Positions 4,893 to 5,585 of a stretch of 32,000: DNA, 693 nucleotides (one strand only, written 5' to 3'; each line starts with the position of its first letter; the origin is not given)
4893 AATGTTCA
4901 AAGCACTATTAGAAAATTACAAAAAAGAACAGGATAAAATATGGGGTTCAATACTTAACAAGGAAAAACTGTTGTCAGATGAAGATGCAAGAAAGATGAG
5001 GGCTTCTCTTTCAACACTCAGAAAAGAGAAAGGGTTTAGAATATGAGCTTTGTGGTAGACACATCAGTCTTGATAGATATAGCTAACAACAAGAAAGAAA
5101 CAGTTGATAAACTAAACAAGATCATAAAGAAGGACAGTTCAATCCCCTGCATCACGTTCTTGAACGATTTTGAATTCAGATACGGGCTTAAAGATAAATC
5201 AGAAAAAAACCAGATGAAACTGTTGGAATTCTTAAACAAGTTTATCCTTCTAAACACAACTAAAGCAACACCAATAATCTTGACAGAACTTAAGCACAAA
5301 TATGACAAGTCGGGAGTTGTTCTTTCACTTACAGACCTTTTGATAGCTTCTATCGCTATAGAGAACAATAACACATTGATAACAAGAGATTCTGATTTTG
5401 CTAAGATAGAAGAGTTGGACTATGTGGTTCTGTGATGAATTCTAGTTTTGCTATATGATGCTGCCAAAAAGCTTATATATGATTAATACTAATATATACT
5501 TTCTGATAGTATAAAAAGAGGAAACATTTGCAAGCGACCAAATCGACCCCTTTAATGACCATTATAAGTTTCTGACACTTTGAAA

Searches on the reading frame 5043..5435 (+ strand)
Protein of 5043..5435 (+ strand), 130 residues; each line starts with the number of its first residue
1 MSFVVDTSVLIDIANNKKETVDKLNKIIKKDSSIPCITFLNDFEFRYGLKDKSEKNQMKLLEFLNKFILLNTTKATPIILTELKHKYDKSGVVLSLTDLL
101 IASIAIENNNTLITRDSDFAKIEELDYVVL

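Call 8: search_protein_families(library=pfam, proteins=[window:5043-5435:+], max_evalue=0.001)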
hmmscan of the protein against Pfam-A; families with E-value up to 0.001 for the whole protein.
window:5043-5435:+ (130 aa): 1 family
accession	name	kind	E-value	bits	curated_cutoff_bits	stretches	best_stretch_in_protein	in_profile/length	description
PF01850.27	PIN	-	8.7e-17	62.3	23.6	1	4-124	2-119/120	PIN domain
